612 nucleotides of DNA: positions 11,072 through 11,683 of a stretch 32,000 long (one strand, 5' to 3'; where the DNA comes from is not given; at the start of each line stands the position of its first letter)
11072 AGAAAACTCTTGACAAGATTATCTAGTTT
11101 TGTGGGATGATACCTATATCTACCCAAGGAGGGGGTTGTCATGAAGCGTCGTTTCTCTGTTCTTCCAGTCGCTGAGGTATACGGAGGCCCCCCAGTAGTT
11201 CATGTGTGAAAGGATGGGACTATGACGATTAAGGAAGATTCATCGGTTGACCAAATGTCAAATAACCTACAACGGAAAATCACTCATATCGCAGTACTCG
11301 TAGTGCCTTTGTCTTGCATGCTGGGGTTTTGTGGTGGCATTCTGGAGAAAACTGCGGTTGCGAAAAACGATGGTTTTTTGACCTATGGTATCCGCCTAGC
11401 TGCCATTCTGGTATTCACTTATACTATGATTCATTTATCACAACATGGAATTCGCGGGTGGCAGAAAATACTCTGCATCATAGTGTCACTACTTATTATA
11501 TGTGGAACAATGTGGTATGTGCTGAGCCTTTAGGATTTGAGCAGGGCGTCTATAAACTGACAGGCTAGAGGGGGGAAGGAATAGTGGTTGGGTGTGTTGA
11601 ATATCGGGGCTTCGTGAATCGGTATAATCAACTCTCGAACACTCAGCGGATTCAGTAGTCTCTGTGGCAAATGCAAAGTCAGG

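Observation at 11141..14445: Tandem array of five diverged modules pairing an FEQGVY-tailed small protein with a 3-TM IRGW membrane protein: a candidate undescribed toxin/bacteriocin-immunity family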

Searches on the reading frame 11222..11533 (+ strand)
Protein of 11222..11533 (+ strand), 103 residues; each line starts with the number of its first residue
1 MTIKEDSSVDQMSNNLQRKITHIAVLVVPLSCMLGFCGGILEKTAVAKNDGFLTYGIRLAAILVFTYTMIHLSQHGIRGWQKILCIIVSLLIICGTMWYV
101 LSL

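Call 6: search_protein_families(library=pfam, max_evalue=1, proteins=[window:11222-11533:+])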
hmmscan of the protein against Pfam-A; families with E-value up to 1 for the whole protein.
window:11222-11533:+ (103 aa): 1 family
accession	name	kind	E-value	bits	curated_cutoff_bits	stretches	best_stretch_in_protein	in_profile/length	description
PF12805.13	FUSC-like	-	0.0061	16.1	22.1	1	57-101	50-87/284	FUSC-like inner membrane protein yccS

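Call 7: search_protein_families(library=ncbifam, max_evalue=1, proteins=[window:11222-11533:+])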
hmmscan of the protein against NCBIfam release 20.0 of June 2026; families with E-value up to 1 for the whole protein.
window:11222-11533:+ (103 aa): 1 family
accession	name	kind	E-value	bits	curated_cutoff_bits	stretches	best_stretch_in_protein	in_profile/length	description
TIGR03808.1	RR_plus_rpt_1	equivalog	0.055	12.1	120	1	3-77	45-114/455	TIGR03808 family TAT-translocated repetitive protein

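Call 10: find_homologous_proteins(query=A1, max_evalue=0.01)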
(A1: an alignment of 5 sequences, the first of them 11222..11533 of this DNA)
Query A1 (5 sequences) (103 aa, profile of the alignment): 6 proteins with E <= 0.01 among 1280 candidates.
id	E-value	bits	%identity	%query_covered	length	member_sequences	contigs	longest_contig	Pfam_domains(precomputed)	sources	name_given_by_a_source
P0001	4.8e-36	141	100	100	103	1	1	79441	-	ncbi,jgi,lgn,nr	ncbi:MAG: hypothetical protein LBG99_09025 [Propionibacteriaceae bacterium]|jgi:hypothetical protein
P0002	1.9e-34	136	28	95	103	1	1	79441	-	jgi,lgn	jgi:uncharacterized membrane protein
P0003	2.3e-21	94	21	64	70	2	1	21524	-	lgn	-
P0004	9.2e-16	76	26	38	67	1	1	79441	-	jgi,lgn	jgi:hypothetical protein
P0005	3.2e-8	51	23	87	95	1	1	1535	-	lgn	-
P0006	3.6e-8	51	22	91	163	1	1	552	-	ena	-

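Call 12: find_encoding_contigs(protein=P0003, flank=10000)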
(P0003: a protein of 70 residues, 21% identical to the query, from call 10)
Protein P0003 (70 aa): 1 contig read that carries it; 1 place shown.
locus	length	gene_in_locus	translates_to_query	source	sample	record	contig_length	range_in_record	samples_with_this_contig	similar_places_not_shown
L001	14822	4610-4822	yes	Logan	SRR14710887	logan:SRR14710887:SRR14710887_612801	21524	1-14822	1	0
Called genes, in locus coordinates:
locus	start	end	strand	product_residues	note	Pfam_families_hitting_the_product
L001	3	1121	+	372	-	?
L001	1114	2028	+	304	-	PF00892:EamA, PF16913:PUNUT (weak), PF00892:EamA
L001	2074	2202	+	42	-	-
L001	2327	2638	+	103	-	-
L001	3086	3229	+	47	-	-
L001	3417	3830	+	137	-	-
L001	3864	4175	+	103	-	-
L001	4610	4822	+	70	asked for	-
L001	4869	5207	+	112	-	-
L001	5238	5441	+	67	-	-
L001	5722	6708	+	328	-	PF04392:ABC_sub_bind, PF13407:Peripla_BP_4 (faint)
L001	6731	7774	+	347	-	PF02653:BPD_transp_2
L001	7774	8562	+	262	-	PF00005:ABC_tran, PF02463:SMC_N, PF13304:AAA_21 (faint)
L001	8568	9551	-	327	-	PF00149:Metallophos, PF12850:Metallophos_2 (faint)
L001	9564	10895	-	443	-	PF03734:YkuD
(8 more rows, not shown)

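Call 13: find_encoding_contigs(protein=P0005, flank=10000)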
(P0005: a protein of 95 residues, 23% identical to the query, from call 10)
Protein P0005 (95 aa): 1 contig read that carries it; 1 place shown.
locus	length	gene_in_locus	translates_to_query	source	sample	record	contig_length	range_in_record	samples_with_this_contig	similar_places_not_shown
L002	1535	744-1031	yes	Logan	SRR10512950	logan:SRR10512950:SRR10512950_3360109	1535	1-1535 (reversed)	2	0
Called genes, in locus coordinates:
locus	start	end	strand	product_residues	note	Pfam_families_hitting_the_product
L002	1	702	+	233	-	?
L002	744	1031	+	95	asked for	-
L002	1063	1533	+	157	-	?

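Call 14: find_encoding_contigs(protein=P0006, flank=10000)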
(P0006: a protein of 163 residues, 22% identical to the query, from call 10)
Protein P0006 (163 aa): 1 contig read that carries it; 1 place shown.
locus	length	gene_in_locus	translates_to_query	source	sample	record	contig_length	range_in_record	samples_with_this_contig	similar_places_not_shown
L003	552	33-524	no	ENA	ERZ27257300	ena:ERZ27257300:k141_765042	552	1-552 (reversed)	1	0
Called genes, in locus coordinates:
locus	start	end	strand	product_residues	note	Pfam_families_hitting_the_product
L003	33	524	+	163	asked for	-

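Call 24: find_homologous_proteins(query=A4, max_evalue=1)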
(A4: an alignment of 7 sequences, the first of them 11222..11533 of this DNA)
Query A4 (7 sequences) (103 aa, profile of the alignment): 4 proteins with E <= 1 among 1946 candidates.
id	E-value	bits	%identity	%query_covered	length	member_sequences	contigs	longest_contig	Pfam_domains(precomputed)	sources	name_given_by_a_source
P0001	1.2e-33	133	100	100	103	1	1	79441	-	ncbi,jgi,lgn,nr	ncbi:MAG: hypothetical protein LBG99_09025 [Propionibacteriaceae bacterium]|jgi:hypothetical protein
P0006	2.2e-30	123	22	91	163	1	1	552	-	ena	-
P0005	2.2e-27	113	23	87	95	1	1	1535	-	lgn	-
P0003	6.6e-19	86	21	64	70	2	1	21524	-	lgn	-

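Call 32: search_protein_representatives(alignment_id=A4)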
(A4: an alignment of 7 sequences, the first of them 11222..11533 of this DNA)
Query: 7 sequences, 103 profile positions. Proteins with E-value up to 0.001 (for the whole library): 21; up to 1e-10: 12; up to 1e-30: 2. The best 21 are listed.
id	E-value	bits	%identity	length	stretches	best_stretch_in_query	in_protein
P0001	3.9e-34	133.1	-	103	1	1-102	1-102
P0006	6.9e-31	122.7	-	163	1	1-103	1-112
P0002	5.2e-30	119.9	-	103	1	5-103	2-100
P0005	7.1e-28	113.0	-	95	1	10-102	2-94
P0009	2.9e-21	91.8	-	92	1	14-101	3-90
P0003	2.1e-19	85.8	-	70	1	34-103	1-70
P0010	3.2e-16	75.6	-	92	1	14-102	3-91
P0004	2.8e-15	72.5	-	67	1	1-66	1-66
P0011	3.2e-13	65.9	-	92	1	14-101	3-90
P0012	8.2e-13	64.6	-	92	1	14-101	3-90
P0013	2.4e-12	63.1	-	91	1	14-101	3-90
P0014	1.1e-11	61.0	-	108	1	12-101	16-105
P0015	2.0e-10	57.0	-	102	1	23-102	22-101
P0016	6.4e-09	52.1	-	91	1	14-101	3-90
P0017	8.9e-09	51.7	-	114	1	4-101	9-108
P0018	3.1e-08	49.9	-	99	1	8-100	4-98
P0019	5.5e-08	49.1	-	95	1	15-101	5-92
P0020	4.7e-07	46.1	-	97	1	16-101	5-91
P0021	5.3e-07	46.0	-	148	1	16-99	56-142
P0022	1.2e-06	44.8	-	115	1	7-100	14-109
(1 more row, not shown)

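Call 34: find_encoding_contigs(protein=P0009, flank=10000)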
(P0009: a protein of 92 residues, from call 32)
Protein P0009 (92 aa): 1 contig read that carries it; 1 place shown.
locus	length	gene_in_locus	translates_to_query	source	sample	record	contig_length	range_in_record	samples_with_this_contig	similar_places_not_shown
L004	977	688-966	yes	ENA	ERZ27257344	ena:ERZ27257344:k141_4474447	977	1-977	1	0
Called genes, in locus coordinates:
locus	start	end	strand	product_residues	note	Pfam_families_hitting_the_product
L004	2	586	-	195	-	?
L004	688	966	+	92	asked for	-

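Call 35: list_cluster_members(proteins=[P0010, P0011, P0012, P0013, P0014, P0015, P0016, P0017, P0018, P0019])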
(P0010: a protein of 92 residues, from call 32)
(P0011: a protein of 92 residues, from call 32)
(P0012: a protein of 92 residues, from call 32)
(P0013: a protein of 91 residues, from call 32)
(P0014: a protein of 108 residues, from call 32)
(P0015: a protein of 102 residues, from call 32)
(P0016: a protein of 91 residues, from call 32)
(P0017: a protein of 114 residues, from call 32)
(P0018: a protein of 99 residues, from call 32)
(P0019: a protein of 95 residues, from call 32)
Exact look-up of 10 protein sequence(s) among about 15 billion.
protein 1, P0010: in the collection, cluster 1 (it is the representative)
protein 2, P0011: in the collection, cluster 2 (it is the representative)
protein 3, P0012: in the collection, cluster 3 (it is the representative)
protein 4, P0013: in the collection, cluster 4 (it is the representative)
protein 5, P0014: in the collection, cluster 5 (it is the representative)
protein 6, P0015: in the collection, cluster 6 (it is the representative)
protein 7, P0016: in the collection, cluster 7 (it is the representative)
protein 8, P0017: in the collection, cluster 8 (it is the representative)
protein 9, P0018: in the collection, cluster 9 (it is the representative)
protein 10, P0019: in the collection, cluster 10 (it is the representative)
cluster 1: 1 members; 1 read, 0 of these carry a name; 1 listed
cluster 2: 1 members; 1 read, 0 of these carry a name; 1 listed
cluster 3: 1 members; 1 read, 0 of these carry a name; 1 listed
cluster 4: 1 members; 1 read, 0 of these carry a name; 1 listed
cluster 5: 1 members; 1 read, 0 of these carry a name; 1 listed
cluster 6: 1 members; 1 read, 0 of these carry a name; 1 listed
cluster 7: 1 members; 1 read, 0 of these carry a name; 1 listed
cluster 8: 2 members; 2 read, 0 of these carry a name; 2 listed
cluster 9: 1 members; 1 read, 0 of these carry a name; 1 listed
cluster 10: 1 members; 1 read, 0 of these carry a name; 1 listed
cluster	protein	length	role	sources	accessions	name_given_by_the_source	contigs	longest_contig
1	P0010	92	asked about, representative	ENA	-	-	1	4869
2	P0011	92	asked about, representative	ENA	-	-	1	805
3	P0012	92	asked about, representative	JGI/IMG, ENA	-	-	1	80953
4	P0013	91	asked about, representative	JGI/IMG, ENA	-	-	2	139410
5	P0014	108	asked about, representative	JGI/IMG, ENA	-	-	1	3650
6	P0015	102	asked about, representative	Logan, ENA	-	-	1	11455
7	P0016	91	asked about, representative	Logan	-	-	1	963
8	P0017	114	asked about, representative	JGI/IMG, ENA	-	-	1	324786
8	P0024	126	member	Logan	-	-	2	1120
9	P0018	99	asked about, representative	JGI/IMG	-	-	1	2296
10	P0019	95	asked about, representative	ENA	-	-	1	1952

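Call 37: find_encoding_contigs(protein=P0017, flank=10000, max_places=2)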
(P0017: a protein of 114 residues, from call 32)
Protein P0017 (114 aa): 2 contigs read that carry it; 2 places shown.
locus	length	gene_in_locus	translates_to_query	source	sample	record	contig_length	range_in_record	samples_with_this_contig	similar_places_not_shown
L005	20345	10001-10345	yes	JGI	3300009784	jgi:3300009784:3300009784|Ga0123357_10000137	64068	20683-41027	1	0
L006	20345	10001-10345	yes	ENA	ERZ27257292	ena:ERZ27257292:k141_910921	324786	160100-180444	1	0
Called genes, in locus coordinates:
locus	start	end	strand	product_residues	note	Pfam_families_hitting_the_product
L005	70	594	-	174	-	PF00583:Acetyltransf_1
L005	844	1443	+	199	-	PF11188:DUF2975 (weak)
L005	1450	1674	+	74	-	PF01381:HTH_3 (weak), PF13443:HTH_26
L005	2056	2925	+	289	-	PF00294:PfkB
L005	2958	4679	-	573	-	PF25591:LRV_2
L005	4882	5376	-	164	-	PF13302:Acetyltransf_3, PF00583:Acetyltransf_1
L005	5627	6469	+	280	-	PF00691:OmpA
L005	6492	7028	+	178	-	PF06305:LapA_dom (weak)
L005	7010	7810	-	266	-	PF01553:Acyltransferase (weak)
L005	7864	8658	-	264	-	PF11967:RecO_N, PF02565:RecO_C, PF24458:DUF7573 (weak)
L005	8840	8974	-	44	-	-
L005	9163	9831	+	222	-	PF01255:Prenyltransf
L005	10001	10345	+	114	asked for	-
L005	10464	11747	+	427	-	PF05977:MFS_3, PF07690:MFS_1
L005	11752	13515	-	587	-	PF25919:BSH_CusB (faint), PF00364:Biotin_lipoyl (faint)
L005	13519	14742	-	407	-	PF12704:MacB_PCD, PF02687:FtsX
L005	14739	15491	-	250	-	PF00005:ABC_tran, PF02463:SMC_N (faint), PF13304:AAA_21 (faint)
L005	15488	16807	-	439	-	PF00364:Biotin_lipoyl (faint), PF25917:BSH_RND (weak), PF25973:BSH_CzcB, PF25989:YknX_C (faint), PF25967:RND-MFP_C (weak), PF25975:CzcB_C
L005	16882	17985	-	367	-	PF04892:VanZ-LLP1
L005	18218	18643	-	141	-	PF01850:PIN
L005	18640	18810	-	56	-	-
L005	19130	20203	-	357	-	PF01926:MMR_HSR1, PF02421:FeoB_N, PF06071:YchF-GTPase_C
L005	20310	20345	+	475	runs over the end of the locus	PF02646:RmuC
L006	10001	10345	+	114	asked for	-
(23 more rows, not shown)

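Call 38: find_encoding_contigs(protein=P0013, flank=10000, max_places=2)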
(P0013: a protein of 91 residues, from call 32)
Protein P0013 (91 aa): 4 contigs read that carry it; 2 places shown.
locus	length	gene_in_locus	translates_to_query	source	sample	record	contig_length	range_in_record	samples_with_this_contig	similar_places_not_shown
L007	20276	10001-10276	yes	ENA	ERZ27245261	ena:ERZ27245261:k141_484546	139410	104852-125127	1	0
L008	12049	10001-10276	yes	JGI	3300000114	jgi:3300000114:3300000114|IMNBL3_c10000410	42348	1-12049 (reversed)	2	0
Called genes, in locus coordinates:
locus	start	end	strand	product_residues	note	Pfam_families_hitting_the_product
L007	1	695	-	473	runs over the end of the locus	PF00860:Xan_ur_permease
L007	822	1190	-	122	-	-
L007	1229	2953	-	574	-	PF00664:ABC_membrane, PF13476:AAA_23 (faint), PF00005:ABC_tran, PF02463:SMC_N (faint)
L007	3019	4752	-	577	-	PF00664:ABC_membrane, PF00005:ABC_tran, PF02463:SMC_N (faint)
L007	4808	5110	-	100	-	PF12650:DUF3784 (weak)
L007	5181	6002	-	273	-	PF08239:SH3_3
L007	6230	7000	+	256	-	PF01226:Form_Nir_trans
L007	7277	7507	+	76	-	PF13443:HTH_26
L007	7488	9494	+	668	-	PF09479:Flg_new, PF18998:Flg_new_2 (faint), PF26609:DUF8191 (faint), PF09479:Flg_new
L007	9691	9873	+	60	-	-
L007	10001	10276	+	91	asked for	-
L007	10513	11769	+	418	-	PF01566:Nramp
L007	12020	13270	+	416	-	PF00872:Transposase_mut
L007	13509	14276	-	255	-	PF01022:HTH_5 (faint), PF08220:HTH_DeoR, PF08279:HTH_11 (weak), PF08461:WHD_RNase_R (faint), PF00455:DeoRC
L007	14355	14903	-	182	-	PF00936:BMC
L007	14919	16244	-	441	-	PF01512:Complex1_51K, PF10531:SLBB, PF13534:Fer4_17, PF13375:RnfC_N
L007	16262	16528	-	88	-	PF03319:EutN_CcmL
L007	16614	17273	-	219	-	PF06130:PTAC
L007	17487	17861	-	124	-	PF00936:BMC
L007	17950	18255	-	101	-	PF00936:BMC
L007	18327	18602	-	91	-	PF00936:BMC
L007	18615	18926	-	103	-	PF00936:BMC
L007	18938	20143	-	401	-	PF08240:ADH_N, PF16912:Glu_dehyd_C, PF00107:ADH_zinc_N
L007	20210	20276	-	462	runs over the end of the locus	PF00171:Aldedh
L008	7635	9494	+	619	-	PF09479:Flg_new, PF18998:Flg_new_2 (faint), PF26609:DUF8191 (faint), PF09479:Flg_new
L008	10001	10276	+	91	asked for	-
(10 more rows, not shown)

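Call 39: find_encoding_contigs(protein=P0012, flank=10000, max_places=2)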
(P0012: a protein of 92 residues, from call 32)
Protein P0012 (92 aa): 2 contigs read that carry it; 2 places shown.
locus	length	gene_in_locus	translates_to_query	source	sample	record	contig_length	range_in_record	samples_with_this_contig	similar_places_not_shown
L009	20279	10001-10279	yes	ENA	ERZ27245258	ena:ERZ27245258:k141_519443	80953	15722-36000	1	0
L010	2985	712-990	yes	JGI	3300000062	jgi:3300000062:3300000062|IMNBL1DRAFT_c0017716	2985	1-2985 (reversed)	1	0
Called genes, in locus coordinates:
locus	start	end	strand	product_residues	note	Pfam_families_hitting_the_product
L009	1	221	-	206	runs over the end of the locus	PF00697:PRAI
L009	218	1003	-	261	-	PF00218:IGPS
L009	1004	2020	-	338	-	PF02885:Glycos_trans_3N, PF00591:Glycos_transf_3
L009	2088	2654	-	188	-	PF00117:GATase, PF07722:Peptidase_C26 (weak)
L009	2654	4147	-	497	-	PF04715:, PF00425:Chorismate_bind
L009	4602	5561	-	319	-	PF01207:Dus, PF01180:DHO_dh (faint)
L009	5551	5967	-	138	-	PF19642:DUF6145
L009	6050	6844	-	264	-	PF03099:BPL_LplA_LipB, PF02237:BPL_C (weak)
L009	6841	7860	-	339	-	PF02729:OTCace_N, PF00185:OTCace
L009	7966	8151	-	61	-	-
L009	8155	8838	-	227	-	PF12784:PDDEXK_2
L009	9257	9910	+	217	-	PF09479:Flg_new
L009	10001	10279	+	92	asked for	-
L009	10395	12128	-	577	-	PF00664:ABC_membrane, PF00005:ABC_tran, PF02463:SMC_N (weak)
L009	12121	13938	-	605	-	PF00664:ABC_membrane, PF00005:ABC_tran, PF02463:SMC_N (weak)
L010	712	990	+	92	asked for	-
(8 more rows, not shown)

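Call 44: find_encoding_contigs(protein=P0015, flank=10000, max_places=2)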
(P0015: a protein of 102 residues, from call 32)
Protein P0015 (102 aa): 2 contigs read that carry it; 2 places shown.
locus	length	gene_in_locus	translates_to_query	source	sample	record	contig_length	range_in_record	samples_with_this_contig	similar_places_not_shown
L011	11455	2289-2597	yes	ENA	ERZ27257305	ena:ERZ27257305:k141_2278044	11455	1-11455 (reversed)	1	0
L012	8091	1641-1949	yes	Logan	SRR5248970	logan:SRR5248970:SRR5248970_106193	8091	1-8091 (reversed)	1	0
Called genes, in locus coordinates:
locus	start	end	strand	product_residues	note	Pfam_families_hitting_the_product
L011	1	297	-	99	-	?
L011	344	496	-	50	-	-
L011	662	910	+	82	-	PF13936:HTH_38 (faint)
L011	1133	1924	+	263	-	PF12760:Zn_ribbon_IS1595, PF12762:DDE_Tnp_IS1595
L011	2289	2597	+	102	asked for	-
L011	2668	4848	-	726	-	PF00270:DEAD, PF04851:ResIII, PF00271:Helicase_C, PF19833:RecG_dom3_C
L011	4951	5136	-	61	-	PF00830:Ribosomal_L28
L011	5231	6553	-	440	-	PF14031:D-ser_dehydrat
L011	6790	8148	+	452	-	-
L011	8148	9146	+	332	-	PF00528:BPD_transp_1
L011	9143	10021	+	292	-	PF00528:BPD_transp_1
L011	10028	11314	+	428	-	PF02056:Glyco_hydro_4, PF11975:Glyco_hydro_4C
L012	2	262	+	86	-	?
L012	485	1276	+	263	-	PF12760:Zn_ribbon_IS1595, PF12762:DDE_Tnp_IS1595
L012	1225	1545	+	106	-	PF12762:DDE_Tnp_IS1595 (weak)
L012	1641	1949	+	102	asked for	-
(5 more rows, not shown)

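Call 45: find_encoding_contigs(protein=P0010, flank=10000, max_places=2)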
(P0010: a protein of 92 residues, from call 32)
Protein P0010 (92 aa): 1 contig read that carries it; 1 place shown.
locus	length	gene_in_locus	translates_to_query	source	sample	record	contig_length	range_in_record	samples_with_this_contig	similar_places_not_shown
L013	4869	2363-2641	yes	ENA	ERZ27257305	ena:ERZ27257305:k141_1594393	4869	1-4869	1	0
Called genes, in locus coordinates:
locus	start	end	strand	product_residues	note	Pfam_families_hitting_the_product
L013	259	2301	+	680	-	PF09479:Flg_new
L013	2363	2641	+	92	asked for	-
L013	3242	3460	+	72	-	-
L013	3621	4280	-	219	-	PF00132:Hexapep, PF14602:Hexapep_2 (weak)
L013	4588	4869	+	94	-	?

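Call 46: find_encoding_contigs(protein=P0014, flank=10000, max_places=2)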
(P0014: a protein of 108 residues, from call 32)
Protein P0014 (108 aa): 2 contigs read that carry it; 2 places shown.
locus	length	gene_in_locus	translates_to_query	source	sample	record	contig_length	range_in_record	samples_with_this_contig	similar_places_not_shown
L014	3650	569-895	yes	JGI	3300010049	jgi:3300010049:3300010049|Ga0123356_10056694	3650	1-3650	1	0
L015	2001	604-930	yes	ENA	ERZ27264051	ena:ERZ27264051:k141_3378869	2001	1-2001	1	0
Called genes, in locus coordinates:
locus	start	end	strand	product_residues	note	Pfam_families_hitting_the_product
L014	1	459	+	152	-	?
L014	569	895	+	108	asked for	-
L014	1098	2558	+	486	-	PF05593:RHS_repeat (weak), PF25023:TEN_YD-shell (weak)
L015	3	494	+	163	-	?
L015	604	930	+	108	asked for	-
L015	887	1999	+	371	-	?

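Call 71: search_protein_families(library=pfam, alignment_id=A9, max_evalue=0.01)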
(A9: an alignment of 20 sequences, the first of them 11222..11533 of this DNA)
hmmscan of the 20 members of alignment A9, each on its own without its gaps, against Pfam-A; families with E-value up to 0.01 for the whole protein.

A. member 1, window:11222-11533:+ (103 aa): 1 family
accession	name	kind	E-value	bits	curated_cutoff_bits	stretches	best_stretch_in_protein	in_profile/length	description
PF12805.13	FUSC-like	-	0.0061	16.1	22.1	1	57-101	50-87/284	FUSC-like inner membrane protein yccS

B. families by the number of members that match (of 20 scanned): 6 families
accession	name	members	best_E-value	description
PF19530.4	Ndh2_N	1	0.0044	NAD(P)H-quinone oxidoreductase subunit 2 N-terminal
PF22251.1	PFF1_TM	1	0.0048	Vacuolar membrane protease, transmembrane domain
PF12805.13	FUSC-like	1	0.0061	FUSC-like inner membrane protein yccS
PF01059.23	Oxidored_q5_N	1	0.007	NADH-ubiquinone oxidoreductase chain 4, amino terminus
PF02417.20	Chromate_transp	1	0.0073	Chromate transporter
PF13886.12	TM7S3_TM198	1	0.0086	TM7S3/TM198-like domain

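Call 72: search_protein_families(library=pfam, max_evalue=0.1, proteins=[L013:259-2301:+, L007:7635-9494:+, L014:1098-2558:+])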
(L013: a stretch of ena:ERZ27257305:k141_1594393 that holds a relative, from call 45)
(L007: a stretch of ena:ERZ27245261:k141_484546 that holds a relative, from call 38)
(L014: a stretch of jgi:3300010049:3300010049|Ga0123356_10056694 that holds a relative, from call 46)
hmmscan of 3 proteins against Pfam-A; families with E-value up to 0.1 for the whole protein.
L013:259-2301:+ (680 aa): 2 families
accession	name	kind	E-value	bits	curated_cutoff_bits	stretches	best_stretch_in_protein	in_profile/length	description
PF09479.16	Flg_new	-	2.1e-08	34.6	27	1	457-530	1-65/65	Listeria-Bacteroides repeat domain (List_Bact_rpt)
PF11614.14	FixG_C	-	0.017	15.7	25.6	0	354-386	56-88/119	IG-like fold at C-terminal of FixG, putative oxidoreductase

L007:7635-9494:+ (619 aa): 3 families
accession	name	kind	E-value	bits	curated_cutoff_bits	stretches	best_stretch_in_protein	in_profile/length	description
PF09479.16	Flg_new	-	7.8e-83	273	27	6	409-478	1-65/65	Listeria-Bacteroides repeat domain (List_Bact_rpt)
PF18998.6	Flg_new_2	-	3.2e-05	24.3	23.6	2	409-481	1-71/73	Divergent InlB B-repeat domain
PF25344.1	PH_LRR1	-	0.015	15.7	27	0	199-236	20-57/119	LRR1 pleckstrin homology domain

L014:1098-2558:+ (486 aa): 2 families
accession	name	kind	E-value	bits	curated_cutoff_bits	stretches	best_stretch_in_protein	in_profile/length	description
PF05593.20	RHS_repeat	-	3.2e-40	136.2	22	8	109-145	1-37/38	RHS Repeat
PF25174.1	Beta-prop_THOC3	-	0.00013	21.6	305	0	94-205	81-192/272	THOC3 beta-propeller domain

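Call 74: search_solved_structures(query=A9, max_evalue=1)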
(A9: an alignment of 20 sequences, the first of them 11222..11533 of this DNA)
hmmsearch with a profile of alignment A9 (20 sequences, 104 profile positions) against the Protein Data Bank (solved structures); distinct sequences matched with E-value up to 1: 2.
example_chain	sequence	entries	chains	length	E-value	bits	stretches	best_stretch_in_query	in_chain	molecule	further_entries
7n8o_Z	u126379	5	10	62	0.041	17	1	20-69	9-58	Photosystem II reaction center protein Z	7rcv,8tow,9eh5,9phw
1bct_A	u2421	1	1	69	0.4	13.8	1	12-60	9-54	BACTERIORHODOPSIN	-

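Call 75: search_protein_families(library=phrogs, max_evalue=0.01, proteins=[window:11222-11533:+, P0010, P0013])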
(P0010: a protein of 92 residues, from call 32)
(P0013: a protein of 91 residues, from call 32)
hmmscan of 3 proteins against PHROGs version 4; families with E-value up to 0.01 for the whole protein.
window:11222-11533:+ (103 aa): 1 family
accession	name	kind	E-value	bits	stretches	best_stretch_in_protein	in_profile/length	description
phrog_32349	-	unknown function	0.0036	18.3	1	30-102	136-210/219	-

P0010 (92 aa): 0 families

P0013 (91 aa): 0 families
